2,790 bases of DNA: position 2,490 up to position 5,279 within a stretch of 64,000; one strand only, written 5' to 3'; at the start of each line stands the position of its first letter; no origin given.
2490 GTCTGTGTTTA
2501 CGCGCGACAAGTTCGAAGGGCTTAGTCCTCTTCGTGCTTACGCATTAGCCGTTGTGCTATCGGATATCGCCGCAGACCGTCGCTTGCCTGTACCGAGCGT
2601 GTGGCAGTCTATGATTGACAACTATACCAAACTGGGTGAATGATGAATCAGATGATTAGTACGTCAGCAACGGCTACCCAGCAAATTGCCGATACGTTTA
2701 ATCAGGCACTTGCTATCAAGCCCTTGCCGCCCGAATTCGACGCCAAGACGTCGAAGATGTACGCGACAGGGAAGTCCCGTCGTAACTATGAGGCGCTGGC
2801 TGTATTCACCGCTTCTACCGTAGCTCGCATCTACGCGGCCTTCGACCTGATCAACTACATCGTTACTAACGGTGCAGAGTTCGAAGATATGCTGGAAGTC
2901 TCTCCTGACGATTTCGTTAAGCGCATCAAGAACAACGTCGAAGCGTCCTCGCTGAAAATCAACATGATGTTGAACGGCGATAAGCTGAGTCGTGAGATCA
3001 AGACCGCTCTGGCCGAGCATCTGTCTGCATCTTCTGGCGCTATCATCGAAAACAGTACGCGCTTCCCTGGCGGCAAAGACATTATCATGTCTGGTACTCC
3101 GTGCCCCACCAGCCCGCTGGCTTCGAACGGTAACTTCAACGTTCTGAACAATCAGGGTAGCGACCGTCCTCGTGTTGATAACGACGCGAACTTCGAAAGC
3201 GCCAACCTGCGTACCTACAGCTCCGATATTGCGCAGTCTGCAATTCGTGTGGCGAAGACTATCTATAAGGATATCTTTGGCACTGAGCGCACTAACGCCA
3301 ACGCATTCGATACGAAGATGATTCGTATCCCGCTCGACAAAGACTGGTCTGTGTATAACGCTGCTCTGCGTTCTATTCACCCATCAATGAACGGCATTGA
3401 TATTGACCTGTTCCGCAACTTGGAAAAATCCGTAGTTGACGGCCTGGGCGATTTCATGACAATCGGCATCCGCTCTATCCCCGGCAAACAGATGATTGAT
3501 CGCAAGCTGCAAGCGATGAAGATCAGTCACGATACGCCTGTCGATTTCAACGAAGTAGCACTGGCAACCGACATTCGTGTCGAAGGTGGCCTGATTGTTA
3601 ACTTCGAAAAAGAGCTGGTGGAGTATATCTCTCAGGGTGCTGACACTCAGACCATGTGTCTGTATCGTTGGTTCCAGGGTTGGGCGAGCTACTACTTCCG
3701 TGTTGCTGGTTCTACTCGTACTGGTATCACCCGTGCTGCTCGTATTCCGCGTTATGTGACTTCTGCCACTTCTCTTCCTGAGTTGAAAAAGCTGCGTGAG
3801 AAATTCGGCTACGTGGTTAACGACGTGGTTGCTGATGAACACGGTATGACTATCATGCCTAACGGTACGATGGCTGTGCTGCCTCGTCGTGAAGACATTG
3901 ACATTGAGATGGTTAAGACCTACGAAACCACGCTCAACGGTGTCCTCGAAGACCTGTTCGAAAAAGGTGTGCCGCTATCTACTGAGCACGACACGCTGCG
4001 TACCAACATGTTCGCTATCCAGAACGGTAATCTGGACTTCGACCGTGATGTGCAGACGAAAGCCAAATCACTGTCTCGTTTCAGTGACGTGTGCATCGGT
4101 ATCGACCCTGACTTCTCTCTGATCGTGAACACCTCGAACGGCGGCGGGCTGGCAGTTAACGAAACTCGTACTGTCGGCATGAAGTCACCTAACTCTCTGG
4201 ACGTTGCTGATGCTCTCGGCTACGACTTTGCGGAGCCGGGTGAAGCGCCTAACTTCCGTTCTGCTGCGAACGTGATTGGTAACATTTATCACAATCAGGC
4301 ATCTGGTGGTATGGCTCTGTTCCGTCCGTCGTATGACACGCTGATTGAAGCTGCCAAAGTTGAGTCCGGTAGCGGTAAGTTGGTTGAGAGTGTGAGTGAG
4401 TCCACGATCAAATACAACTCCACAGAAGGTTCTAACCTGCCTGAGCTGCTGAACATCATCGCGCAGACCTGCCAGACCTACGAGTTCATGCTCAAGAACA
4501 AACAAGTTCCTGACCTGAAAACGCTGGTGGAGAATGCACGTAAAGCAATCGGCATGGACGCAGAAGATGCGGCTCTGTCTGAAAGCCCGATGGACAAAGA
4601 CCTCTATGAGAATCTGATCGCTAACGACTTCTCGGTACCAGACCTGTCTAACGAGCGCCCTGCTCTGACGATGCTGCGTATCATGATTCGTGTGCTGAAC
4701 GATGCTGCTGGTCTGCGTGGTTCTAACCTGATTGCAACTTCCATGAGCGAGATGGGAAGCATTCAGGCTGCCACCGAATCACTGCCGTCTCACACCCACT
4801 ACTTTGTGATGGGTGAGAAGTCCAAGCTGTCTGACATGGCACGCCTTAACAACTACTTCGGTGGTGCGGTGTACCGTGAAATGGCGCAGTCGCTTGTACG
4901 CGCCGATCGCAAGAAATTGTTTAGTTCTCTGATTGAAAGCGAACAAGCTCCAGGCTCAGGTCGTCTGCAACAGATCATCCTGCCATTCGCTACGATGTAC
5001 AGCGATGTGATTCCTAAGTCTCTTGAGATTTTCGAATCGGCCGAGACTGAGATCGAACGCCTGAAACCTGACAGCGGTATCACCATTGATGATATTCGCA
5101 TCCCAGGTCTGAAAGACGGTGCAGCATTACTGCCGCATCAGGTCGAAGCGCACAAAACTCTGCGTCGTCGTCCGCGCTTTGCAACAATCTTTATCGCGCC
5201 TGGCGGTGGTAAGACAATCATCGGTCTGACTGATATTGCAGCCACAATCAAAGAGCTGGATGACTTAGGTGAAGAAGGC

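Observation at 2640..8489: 1949-aa SNF2-family ATPase as the largest gene of the replication block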

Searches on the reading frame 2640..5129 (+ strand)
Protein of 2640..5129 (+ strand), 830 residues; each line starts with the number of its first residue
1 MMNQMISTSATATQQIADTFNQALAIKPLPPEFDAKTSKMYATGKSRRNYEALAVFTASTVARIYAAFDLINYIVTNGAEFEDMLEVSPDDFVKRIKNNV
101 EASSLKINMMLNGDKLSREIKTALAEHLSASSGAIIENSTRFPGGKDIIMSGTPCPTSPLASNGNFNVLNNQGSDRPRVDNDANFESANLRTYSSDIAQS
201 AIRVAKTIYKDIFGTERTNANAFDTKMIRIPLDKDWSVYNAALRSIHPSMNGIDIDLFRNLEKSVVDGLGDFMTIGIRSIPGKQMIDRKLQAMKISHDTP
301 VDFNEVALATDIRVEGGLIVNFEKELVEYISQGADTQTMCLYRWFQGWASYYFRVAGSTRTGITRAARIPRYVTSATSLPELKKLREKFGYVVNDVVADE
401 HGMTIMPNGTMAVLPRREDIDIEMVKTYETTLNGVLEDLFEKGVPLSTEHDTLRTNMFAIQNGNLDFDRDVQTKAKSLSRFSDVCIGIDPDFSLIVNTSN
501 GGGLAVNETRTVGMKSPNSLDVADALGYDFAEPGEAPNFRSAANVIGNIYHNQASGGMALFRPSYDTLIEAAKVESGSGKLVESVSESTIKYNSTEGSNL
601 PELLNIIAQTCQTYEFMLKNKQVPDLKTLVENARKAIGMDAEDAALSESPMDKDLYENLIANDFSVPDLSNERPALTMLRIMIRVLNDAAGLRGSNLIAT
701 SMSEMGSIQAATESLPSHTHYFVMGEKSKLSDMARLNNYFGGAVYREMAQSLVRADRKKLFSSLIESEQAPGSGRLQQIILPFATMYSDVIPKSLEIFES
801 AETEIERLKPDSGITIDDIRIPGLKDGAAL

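Call 36: search_protein_representatives(protein=window:2640-5129:+)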
Query: 830 residues. Proteins with E-value up to 0.001 (for the whole library): 80; up to 1e-10: 71; up to 1e-30: 25. The best 80 are listed.
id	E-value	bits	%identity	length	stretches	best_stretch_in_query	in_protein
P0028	1.9e-209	714.1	43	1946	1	10-830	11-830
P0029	1.9e-79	284.2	30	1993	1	40-827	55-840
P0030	4.4e-61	223.5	28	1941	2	69-538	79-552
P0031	2.0e-59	218.1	28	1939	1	66-829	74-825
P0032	4.7e-58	213.5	26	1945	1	5-828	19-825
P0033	8.6e-51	189.5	29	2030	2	61-543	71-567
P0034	8.9e-51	189.4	27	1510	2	114-552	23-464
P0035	2.3e-50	188.1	27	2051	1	169-826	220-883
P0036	4.0e-47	177.4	27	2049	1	203-826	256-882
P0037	4.2e-46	174.0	26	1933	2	3-548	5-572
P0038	5.5e-46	173.6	26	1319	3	304-550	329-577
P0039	7.7e-45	169.8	28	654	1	64-545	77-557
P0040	1.4e-43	165.6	29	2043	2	318-829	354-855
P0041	1.9e-42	161.9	25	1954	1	126-827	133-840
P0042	7.4e-41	156.6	25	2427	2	609-828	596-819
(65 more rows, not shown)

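Call 59: predict_structure(alignment_id=A1)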
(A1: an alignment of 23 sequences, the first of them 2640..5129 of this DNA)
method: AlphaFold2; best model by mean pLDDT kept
length: 830 residues; sequences in the alignment: 23
mean_pLDDT: 86.5   pTM: 0.78
mean pLDDT of the five models: 86.5, 81.5, 81.0, 80.4, 73.8
residues with pLDDT >= 90: 401; 70-90: 363; 50-70: 52; < 50: 14
segments of 3 or more residues with pLDDT < 50: 1-10, 156-158
pLDDT, mean of each block of 10 residues (from residue 1): 38 63 76 88 85 93 93 93 91 93 90 80 82 86 92 57 70 79 89 92 96 92 89 96 94 90 94 92 86 86 91 90 94 87 89 77 70 81 82 87 89 91 92 91 76 70 85 85 90 87 79 89 89 79 92 82 94 95 89 87 96 95 95 90 86 91 88 94 96 92 88 89 89 94 97 94 89 93 96 92 82 70 62
secondary structure, 60 per line:
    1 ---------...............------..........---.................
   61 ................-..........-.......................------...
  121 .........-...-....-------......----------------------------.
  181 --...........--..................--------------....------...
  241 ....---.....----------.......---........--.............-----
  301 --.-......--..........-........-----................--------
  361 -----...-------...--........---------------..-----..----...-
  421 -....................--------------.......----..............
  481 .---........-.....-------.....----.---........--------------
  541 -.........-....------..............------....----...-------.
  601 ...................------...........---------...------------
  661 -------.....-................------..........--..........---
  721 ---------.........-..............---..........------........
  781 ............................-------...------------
elements in order (helices of 4 or more, strands of 3 or more residues): H10-24 H31-40 H44-76 H78-87 H89-111 H118-129 E135-138 E146-151 H183-193 H196-213 E228-231 H238-244 H248-252 H263-269 E273-280 H283-295 H305-310 E313-322 H324-331 H337-352 H381-388 H422-441 H456-462 H467-481 E485-489 E494-498 E506-510 H519-526 H542-550 H552-555 H562-575 E582-585 E590-592 H600-619 H626-636 H668-672 H674-689 H696-705 H708-717 H730-738 H740-753 H757-766 H773-808

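Call 62: fold_search(model_id=the predicted structure, library=pdb)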
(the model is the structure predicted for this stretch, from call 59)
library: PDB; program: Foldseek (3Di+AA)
matches with E <= 10: 143; with E <= 0.001: 0
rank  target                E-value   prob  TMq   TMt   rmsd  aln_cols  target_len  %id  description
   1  6vkt_B                3.5e-01  0.03  0.08  0.07  42.3       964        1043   10  Cryo-electron microscopy structures of a gonococcal multidrug efflux pump illuminate a mechanism of erythromycin drug  (released 2020-07-01)
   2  8p1i_B                4.2e-01  0.03  0.09  0.07  41.9       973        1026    8  Single particle cryo-EM co-structure of Klebsiella pneumoniae AcrB with the BDM91288 efflux pump inhibitor at 2.97 Ang (released 2024-01-17)
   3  8dew_A                4.2e-01  0.02  0.07  0.06  42.7       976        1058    9  Cryo-electron microscopy structure of Neisseria gonorrhoeae multidrug efflux pump MtrD with LL-37 complex (released 2022-09-14)
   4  4zln                  5.0e-01  0.03  0.08  0.07  41.6       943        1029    8  Crystal structure of transporter AcrB deletion mutant (released 2016-09-14)
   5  6vks_A                6.8e-01  0.01  0.07  0.06  41.6       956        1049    8  Cryo-electron microscopy structures of a gonococcal multidrug efflux pump illuminate a mechanism of drug recognition w (released 2020-07-01)
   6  7k7m_A                7.1e-01  0.04  0.07  0.08  25.5       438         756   10  Crystal Structure of a membrane protein (released 2021-09-22)
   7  9lga                  8.4e-01  0.01  0.07  0.05  41.8      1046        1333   10  bovine ABCC1 bound to verapamil and GSH (released 2025-10-01)
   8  9u4t_A                1.0e+00  0.04  0.09  0.10  38.1       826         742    7  Cryo-EM map of MSMEG_3496 in complex with AcpM, size exclusion chromatography peak1 (released 2025-12-10)
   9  4k0j_B                1.3e+00  0.01  0.08  0.07  41.8       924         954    9  X-ray crystal structure of a heavy metal efflux pump, crystal form I (released 2013-10-16)
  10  7wl9_B                1.6e+00  0.02  0.08  0.09  24.4       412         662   12  Mouse Pendrin in chloride and bicarbonate in asymmetric state (released 2023-04-12)
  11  9fdp                  1.7e+00  0.01  0.08  0.07  42.7       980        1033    8  Single particle cryo-EM structure of the AcrB V612W monomer in the O state (released 2025-05-28)
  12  8czj_A                1.8e+00  0.05  0.07  0.17  22.5       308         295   14  A bacteria Zrt/Irt-like protein in the apo state (released 2023-02-22)
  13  4qim                  1.8e+00  0.02  0.06  0.09  27.6       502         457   11  Structure of the human smoothened receptor in complex with ANTA XV (released 2014-07-23)
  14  9q8i_M                1.9e+00  0.02  0.08  0.10  25.3       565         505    7  Cryo-EM structure of E. coli complex I variant V96P/N142M (NuoE) (released 2025-11-05)
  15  1k7w_D                2.0e+00  0.03  0.07  0.11  25.9       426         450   12  Crystal Structure of S283A Duck Delta 2 Crystallin Mutant (released 2002-03-06)
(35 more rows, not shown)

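Call 63: fold_search(model_id=the predicted structure, library=viral)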
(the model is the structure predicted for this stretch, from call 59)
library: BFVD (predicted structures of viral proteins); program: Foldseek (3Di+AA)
matches with E <= 10: 209; with E <= 0.001: 3
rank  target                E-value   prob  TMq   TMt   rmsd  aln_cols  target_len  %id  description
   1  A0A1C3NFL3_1          6.0e-41  1.00  0.77  0.67   7.4       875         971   22  (no name in the UniProt tables at hand)
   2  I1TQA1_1              2.8e-31  1.00  0.75  0.62   6.4       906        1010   20  (no name in the UniProt tables at hand)
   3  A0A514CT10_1          9.1e-07  1.00  0.33  0.35  17.3       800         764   11  Helicase [Achromobacter phage Motura]
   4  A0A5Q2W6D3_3          3.6e-02  0.08  0.09  0.07  31.4      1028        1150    9  (no name in the UniProt tables at hand)
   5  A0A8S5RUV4            5.3e-02  0.08  0.08  0.08  35.7       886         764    9  (no name in the UniProt tables at hand)
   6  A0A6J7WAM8            9.7e-02  0.07  0.09  0.10  32.0       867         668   10  Phage head morphogenesis domain containing protein [uncultured Caudovirales phage]
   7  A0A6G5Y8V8            1.7e-01  0.04  0.08  0.07  32.8      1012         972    8  (no name in the UniProt tables at hand)
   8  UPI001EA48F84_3       3.9e-01  0.03  0.08  0.06  32.9      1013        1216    9  (no name look-up for this kind of identifier)
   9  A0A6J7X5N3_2          5.2e-01  0.03  0.08  0.06  42.5      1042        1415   10  Uncharacterized protein [uncultured Caudovirales phage]
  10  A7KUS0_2              5.2e-01  0.02  0.07  0.05  33.1       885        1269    9  (no name in the UniProt tables at hand)
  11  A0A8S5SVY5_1          5.4e-01  0.04  0.09  0.08  30.1       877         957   10  Tail tape measure protein [Siphoviridae sp. ctHOG1]
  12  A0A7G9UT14            5.4e-01  0.03  0.08  0.06  29.5       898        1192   11  NAD(+)--protein-arginine ADP-ribosyltransferase [Xanthomonas phage Xp12]
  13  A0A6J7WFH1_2          5.9e-01  0.02  0.06  0.06  43.5       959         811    9  Uncharacterized protein [uncultured Caudovirales phage]
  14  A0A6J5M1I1            6.2e-01  0.02  0.07  0.08  36.7       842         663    9  Cell wall hydrolase, SleB [uncultured Caudovirales phage]
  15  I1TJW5                6.5e-01  0.05  0.06  0.07  24.0       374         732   11  (no name in the UniProt tables at hand)
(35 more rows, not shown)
